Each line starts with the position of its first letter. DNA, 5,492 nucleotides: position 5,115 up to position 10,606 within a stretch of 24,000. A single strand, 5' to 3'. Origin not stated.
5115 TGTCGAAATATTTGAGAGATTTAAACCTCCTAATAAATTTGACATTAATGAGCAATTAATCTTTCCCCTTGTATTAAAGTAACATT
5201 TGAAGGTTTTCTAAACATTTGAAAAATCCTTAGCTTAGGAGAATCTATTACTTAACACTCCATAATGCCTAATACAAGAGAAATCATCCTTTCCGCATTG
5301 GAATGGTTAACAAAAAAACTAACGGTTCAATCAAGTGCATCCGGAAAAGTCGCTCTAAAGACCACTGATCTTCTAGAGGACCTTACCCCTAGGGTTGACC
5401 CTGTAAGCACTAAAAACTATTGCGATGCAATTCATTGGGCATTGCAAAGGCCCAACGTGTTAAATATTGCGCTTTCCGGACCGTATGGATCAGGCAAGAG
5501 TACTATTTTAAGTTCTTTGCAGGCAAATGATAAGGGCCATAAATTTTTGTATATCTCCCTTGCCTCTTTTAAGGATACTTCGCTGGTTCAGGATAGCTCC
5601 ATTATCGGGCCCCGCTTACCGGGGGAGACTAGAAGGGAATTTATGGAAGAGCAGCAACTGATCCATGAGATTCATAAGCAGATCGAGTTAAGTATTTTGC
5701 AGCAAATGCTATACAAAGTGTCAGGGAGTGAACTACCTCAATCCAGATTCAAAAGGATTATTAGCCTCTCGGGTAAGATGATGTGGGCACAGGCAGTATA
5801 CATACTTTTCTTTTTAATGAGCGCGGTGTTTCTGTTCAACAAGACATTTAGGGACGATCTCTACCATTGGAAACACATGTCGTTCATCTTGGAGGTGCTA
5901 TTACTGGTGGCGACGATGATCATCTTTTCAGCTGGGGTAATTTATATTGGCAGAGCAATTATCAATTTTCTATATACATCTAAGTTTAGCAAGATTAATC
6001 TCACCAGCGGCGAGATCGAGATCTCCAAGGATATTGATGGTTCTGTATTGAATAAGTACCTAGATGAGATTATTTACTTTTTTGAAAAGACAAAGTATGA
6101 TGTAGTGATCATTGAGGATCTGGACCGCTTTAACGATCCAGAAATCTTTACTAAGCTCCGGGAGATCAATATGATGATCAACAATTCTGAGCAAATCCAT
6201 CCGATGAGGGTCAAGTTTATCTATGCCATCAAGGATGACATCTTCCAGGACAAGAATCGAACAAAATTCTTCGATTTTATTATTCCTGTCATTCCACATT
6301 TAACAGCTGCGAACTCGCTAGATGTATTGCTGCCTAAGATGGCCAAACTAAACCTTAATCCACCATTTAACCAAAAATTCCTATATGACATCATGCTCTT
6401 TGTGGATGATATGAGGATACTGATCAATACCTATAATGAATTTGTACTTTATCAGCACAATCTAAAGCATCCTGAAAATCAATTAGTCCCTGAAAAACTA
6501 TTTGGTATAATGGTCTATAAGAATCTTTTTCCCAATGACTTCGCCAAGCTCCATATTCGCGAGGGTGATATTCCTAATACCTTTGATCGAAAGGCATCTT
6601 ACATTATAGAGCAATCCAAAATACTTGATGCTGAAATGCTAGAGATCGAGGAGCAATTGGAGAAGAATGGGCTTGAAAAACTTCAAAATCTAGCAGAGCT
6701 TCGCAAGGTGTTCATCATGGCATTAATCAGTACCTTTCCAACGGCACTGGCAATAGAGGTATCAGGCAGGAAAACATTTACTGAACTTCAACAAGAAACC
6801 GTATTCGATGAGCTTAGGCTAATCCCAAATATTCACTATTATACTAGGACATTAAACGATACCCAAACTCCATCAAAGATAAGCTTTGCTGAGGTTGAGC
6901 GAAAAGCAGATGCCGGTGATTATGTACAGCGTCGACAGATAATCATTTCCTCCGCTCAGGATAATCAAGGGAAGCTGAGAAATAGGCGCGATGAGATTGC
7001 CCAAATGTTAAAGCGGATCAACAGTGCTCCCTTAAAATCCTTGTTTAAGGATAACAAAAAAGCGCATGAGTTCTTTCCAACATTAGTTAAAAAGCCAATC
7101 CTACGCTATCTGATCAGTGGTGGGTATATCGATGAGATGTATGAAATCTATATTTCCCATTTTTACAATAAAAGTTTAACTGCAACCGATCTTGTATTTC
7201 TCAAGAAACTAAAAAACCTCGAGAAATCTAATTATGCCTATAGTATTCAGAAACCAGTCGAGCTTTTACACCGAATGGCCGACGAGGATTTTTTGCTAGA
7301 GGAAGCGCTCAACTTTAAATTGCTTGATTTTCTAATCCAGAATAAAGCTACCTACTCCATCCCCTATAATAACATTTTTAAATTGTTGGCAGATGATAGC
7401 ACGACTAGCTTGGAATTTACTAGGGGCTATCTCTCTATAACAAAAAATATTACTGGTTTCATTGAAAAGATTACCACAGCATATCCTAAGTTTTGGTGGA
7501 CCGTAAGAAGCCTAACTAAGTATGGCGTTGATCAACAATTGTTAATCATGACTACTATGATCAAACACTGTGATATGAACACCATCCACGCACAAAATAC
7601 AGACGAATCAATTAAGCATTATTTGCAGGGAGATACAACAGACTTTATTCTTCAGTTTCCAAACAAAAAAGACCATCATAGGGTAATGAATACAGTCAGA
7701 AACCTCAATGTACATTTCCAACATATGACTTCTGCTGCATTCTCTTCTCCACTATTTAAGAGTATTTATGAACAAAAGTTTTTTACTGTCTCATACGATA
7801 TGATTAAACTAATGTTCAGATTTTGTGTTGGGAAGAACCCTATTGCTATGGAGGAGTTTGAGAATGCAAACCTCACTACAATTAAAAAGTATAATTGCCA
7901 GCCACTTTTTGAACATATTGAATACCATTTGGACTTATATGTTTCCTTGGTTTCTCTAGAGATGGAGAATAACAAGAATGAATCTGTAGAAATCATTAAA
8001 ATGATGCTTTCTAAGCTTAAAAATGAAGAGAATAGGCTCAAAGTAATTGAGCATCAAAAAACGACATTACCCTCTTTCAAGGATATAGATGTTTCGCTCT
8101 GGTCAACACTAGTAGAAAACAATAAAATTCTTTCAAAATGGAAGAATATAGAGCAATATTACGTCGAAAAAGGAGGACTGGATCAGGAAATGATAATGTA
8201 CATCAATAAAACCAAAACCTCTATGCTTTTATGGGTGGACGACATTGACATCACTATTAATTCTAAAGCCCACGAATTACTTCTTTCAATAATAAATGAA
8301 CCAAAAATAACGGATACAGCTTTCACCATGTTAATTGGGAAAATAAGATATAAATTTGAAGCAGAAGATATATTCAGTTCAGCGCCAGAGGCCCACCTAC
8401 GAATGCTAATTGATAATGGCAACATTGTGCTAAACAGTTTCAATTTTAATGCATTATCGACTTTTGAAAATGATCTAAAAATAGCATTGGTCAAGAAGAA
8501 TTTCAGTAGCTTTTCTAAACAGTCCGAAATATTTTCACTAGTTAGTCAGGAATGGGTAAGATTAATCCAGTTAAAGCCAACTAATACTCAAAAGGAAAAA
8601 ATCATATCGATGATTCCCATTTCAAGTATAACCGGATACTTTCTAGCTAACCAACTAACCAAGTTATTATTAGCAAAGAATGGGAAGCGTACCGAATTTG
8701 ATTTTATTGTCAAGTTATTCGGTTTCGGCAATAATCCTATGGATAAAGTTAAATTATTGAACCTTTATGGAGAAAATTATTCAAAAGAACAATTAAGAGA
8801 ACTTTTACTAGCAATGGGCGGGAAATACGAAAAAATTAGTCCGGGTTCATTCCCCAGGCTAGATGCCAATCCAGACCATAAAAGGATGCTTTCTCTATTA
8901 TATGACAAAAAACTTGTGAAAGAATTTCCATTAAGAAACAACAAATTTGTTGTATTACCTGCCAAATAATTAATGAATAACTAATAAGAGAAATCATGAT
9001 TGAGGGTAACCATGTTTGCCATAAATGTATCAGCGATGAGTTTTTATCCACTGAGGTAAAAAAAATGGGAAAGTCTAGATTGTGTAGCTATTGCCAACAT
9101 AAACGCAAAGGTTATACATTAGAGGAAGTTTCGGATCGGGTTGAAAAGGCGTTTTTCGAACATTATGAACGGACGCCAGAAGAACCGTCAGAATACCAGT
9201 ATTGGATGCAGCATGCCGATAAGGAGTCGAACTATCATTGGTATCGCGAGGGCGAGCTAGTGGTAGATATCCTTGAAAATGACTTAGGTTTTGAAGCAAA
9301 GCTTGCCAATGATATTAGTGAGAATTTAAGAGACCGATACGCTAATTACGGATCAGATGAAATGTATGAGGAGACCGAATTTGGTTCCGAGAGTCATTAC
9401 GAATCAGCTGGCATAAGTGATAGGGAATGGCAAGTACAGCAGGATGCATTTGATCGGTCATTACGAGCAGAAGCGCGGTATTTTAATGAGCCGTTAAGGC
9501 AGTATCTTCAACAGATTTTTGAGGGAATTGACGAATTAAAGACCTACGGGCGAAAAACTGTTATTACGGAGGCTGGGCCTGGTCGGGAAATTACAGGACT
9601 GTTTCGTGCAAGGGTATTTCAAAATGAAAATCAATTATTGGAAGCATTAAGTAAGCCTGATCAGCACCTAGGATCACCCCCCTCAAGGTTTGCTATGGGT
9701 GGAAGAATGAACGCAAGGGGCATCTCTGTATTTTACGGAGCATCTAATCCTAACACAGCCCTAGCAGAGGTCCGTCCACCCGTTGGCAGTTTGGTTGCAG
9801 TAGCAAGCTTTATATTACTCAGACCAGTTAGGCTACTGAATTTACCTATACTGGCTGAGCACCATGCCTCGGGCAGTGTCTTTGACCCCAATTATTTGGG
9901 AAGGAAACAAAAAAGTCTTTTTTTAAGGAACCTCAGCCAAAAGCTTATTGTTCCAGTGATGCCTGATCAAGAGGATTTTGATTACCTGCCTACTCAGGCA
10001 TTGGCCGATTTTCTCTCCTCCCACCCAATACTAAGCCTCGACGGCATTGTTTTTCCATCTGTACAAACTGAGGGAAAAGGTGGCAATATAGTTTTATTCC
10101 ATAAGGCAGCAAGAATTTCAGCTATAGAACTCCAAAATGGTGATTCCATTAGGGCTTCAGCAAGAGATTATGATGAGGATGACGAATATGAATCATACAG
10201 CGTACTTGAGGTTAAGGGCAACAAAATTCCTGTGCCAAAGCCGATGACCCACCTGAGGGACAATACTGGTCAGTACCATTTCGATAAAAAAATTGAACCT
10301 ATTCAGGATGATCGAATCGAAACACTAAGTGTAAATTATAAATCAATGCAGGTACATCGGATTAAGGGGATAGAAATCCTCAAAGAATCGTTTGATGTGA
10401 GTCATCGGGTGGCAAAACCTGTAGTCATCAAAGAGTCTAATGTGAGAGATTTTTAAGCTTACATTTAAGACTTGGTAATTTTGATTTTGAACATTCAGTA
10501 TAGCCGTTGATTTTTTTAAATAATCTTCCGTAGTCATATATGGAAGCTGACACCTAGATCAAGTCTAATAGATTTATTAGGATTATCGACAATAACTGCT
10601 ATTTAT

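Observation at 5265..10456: Candidate two-gene conflict/defence module: membrane KAP/YobI NTPase coupled to a RES-domain effector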

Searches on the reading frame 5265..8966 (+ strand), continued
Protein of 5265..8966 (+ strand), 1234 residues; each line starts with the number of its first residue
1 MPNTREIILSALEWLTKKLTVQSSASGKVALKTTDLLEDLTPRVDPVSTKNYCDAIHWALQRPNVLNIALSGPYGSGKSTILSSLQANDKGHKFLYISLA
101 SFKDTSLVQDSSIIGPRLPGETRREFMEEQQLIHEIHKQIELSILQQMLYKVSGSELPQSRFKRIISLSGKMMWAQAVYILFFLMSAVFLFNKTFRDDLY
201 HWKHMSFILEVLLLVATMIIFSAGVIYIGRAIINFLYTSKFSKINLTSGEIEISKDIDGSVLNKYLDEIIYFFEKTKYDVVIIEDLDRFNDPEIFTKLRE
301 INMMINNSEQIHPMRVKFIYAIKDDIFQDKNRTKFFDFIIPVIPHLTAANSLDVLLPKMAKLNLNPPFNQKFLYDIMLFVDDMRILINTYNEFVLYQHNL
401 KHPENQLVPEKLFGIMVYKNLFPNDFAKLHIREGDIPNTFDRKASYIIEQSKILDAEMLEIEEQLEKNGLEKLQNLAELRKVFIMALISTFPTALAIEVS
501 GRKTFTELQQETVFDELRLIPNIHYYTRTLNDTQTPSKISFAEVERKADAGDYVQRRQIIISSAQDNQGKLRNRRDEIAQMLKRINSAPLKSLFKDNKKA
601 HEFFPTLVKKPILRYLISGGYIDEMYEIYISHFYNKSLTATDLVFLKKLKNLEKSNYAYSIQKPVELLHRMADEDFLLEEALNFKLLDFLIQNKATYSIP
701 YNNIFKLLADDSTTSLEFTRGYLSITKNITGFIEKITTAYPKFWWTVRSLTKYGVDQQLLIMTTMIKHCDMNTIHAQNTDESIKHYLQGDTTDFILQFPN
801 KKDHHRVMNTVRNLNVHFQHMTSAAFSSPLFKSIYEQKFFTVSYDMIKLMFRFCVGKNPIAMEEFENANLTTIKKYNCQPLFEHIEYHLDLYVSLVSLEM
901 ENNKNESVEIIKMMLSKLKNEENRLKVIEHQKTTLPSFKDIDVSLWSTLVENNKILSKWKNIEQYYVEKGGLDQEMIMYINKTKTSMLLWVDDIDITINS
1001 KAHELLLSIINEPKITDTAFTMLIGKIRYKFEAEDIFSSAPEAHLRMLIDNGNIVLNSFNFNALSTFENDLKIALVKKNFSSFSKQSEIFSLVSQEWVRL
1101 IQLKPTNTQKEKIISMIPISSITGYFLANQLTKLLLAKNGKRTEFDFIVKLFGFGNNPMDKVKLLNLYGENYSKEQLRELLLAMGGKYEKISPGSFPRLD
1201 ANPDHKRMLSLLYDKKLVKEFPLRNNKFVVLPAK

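Call 22: find_related_loci(query=A2, collection=metagenome_contigs, flank=6000)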
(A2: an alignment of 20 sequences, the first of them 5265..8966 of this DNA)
Query A2 (1234 aa) in metagenome_contigs; peptide patterns used: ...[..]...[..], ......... (x = any residue, [..] = any of these).
600 stretches matched a pattern (row limit reached: there are more); 476 encode a relative of the query (tblastn E <= 1e-3); the best 80 are kept; 80 distinct loci.
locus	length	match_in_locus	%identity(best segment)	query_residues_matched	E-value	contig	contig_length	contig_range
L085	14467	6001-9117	31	38-1092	4e-154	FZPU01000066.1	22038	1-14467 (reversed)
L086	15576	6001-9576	30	10-1202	8e-155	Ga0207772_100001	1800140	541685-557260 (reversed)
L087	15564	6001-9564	28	28-1221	3e-141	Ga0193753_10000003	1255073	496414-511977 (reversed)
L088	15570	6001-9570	30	38-1222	2e-139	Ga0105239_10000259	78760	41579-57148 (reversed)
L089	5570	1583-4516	32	5-982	2e-140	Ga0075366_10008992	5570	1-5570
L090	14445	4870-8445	30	37-1230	7e-138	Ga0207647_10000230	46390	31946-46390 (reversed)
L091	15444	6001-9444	31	37-1199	1e-134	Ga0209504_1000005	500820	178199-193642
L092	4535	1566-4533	32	36-1051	5e-136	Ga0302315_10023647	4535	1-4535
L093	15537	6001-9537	30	40-1224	3e-130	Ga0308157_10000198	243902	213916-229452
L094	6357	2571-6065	28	40-1234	2e-130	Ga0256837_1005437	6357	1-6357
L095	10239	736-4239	29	40-1234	5e-128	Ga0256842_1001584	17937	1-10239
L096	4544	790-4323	29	38-1212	2e-128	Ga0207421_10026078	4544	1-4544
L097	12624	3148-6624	28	40-1208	1e-125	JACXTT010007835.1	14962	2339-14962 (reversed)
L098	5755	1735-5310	29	14-1191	7e-126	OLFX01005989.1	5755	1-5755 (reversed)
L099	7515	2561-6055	29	39-1230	8e-125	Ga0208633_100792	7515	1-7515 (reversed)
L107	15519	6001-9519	29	40-1234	2e-122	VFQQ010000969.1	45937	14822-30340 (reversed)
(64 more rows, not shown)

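Call 55: search_solved_structures(query=A2, max_evalue=1)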
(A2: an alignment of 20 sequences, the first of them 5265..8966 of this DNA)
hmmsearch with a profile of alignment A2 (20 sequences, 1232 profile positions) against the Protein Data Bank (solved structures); distinct sequences matched with E-value up to 1: 6.
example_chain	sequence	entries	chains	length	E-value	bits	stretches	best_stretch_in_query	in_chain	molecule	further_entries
1tq6_A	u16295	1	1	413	0.0054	18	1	56-88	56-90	interferon-inducible GTPase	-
1tq4_A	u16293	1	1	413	0.0054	18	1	56-88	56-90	interferon-inducible GTPase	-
1tpz_A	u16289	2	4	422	0.0057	17.9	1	56-88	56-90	interferon-inducible GTPase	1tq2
9k3s_C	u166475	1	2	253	0.73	10.9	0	70-94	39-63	Phosphate import ATP-binding protein PstB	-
9k3x_C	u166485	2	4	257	0.79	10.8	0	70-94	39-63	Phosphate import ATP-binding protein PstB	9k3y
9lm8_A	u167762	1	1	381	0.9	10.6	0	1110-1190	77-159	bvFP-Pfr21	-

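Call 62: find_related_loci(query=A2, collection=viral_contigs, flank=8000)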
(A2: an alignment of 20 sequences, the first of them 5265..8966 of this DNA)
Query A2 (1234 aa) in viral_contigs; peptide patterns used: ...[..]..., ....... (x = any residue, [..] = any of these).
174 stretches matched a pattern; 24 encode a relative of the query (tblastn E <= 1e-3); 23 distinct loci.
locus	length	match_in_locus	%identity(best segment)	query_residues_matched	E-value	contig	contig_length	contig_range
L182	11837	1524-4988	27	32-1194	8e-115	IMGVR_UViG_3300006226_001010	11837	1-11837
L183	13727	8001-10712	28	40-965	2e-98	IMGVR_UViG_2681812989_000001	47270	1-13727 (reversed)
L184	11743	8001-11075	29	24-1065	2e-93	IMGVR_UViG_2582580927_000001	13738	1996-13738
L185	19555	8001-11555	25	6-1221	4e-107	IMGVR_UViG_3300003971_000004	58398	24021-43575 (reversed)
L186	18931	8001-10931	29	61-1064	8e-92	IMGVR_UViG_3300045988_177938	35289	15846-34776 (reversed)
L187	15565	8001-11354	26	39-1164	8e-89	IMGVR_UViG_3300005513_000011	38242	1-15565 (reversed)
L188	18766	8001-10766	29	6-959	5e-100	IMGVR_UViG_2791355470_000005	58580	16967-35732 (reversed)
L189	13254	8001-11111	28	40-1102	5e-101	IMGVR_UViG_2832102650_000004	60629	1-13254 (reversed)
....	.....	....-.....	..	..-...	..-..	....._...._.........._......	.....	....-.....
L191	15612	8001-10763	28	59-982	2e-83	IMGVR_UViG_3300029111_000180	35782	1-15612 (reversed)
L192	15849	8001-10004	32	7-690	1e-83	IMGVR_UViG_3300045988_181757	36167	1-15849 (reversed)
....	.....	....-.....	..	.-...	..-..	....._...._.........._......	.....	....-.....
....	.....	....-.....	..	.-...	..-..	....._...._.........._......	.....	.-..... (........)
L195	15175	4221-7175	28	43-1054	4e-75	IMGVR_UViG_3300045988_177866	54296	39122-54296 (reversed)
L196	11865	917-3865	28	59-981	2e-65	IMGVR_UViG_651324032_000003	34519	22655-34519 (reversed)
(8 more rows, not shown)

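Call 70: search_dna_similar(query=window:5265-8966:+, collection=plasmids, mode=protein, max_rows=25)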
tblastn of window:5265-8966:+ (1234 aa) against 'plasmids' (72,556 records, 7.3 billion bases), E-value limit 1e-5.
Records with a match: 635; places in all: 639; records where one place covers at least 80% of the query: 13.
Best place of each record, by identity: <60% 635.
By first word of the organism name: Escherichia 463; Klebsiella 58; Salmonella 52; Pantoea 13; Shigella 9; Enterobacter 5; Alteromonas 4; Serratia 4; Sinorhizobium 3; Paracoccus 2; and 20 more.
By predicted mobility (MOB-suite, as given by PLSDB): conjugative 480; non-mobilizable 78; mobilizable 77.
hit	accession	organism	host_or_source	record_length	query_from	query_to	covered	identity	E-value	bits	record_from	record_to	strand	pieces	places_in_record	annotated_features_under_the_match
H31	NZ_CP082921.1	Sutcliffiella horikoshii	cell culture,water from a container for ...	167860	8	1227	99%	27.6%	2e-117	412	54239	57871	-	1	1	P-loop NTPase fold protein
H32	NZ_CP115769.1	Paracoccus sediminicola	cell culture,sediment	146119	15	1218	98%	27.2%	1e-110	391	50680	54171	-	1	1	ATP-binding protein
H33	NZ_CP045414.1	Roseovarius sp. THAF8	pure culture,Surface of a polyethylene ...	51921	39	1221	96%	26.8%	3e-102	366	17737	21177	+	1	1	ATP-binding protein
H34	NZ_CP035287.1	Paracoccus versutus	whole organism,soil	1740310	39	1194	94%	26.8%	4e-106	378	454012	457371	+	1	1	none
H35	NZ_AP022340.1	Mameliella alba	-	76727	14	1218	98%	25.6%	3e-101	363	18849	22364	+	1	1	ATP-binding protein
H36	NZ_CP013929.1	Alteromonas mediterranea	seawater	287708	30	1221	97%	25.7%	1e-91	334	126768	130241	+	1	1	P-loop NTPase fold protein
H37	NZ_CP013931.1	Alteromonas mediterranea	seawater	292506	30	1221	97%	25.7%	1e-91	334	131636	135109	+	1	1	P-loop NTPase fold protein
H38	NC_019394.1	Alteromonas mediterranea DE1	-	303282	30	1221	97%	25.7%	1e-91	334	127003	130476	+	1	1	P-loop NTPase fold protein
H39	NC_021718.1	Alteromonas mediterranea UM7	-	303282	30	1221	97%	25.7%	1e-91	334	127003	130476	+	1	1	P-loop NTPase fold protein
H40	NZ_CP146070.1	Roseovarius sp. S88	-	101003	39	1230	97%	25.5%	5e-99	356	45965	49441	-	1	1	ATP-binding protein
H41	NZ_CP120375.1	Sinorhizobium garamanticum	Argyrolobium uniflorum,Cell culture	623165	39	1221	96%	25.0%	1e-102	367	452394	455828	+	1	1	ATP-binding protein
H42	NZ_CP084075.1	Fusobacterium vincentii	-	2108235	39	1050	82%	27.6%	6e-75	282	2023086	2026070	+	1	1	none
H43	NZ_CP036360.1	Agrobacterium sp. 33MFTa1.1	Thlaspi arvense,cell culture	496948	12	949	76%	28.1%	2e-87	321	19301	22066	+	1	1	ATP-binding protein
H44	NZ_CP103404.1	Pantoea agglomerans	cell culture,leaves of diseased walnut ...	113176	15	1006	80%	25.8%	2e-54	218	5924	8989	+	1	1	pcar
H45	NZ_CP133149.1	Sinorhizobium chiapasense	Acaciella angustissima,cell culture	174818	52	941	72%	28.4%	9e-97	349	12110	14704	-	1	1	ATP-binding protein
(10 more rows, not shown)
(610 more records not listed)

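Call 76: find_encoding_contigs(protein=P0121, flank=3000, max_places=3)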
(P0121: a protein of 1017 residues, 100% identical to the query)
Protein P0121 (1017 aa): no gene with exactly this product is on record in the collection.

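Call 87: find_encoding_contigs(protein=P0122, flank=5000, max_places=1)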
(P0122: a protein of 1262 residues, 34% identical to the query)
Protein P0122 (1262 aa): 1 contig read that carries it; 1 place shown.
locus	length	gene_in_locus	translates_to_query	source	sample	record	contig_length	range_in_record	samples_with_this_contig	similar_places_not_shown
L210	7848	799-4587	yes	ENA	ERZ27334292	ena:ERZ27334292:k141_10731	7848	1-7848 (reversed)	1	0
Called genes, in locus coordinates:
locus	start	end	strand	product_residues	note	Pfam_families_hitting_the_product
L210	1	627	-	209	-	?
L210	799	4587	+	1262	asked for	PF20693:YobI-ATPase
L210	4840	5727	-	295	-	PF04471:Mrr_cat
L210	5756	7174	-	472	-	-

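Call 88: find_encoding_contigs(protein=P0124, flank=5000, max_places=1)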
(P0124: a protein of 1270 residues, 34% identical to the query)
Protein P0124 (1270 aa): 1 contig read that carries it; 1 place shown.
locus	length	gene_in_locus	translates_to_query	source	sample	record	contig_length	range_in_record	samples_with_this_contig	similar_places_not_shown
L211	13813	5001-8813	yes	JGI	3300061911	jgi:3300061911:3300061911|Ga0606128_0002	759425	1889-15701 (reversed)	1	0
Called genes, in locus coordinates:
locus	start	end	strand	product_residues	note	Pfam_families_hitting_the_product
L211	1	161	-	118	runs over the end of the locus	PF00072:Response_reg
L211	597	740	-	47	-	-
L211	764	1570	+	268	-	-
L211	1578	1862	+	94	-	-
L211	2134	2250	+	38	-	-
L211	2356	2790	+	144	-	-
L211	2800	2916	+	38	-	-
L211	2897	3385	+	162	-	-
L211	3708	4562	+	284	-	PF10137:CAP12-PCTIR_TIR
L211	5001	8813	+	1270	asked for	PF20693:YobI-ATPase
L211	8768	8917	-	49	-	-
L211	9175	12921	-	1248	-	PF20698:PIN-TPR-GreABC (weak)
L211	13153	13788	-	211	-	-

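Call 89: find_encoding_contigs(protein=P0125, flank=5000, max_places=1)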
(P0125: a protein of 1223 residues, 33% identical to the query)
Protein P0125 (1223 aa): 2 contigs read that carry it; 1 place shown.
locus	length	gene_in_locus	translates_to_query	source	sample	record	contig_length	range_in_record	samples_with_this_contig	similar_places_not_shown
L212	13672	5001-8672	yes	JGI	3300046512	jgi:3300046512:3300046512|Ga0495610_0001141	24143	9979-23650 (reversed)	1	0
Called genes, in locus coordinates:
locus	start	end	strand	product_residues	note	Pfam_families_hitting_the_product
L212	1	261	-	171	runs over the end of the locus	-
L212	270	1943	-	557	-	-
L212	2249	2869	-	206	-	-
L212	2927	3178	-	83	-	-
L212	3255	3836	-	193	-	-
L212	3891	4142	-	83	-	-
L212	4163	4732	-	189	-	PF00239:Resolvase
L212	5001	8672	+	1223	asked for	PF20693:YobI-ATPase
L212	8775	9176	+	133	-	-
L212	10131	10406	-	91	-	PF12728:HTH_17 (weak)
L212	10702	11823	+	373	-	-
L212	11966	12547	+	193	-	-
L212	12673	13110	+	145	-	PF07291:MauE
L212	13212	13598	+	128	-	PF20130:DUF6520 (weak)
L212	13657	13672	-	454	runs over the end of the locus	PF14322:SusD-like_3, PF07980:SusD_RagB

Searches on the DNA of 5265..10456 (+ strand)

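Call 11: search_dna_similar(query=window:5265-10456:+, collection=plasmids, mode=near)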
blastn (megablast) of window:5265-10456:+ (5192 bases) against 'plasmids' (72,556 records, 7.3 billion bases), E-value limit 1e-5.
No match.
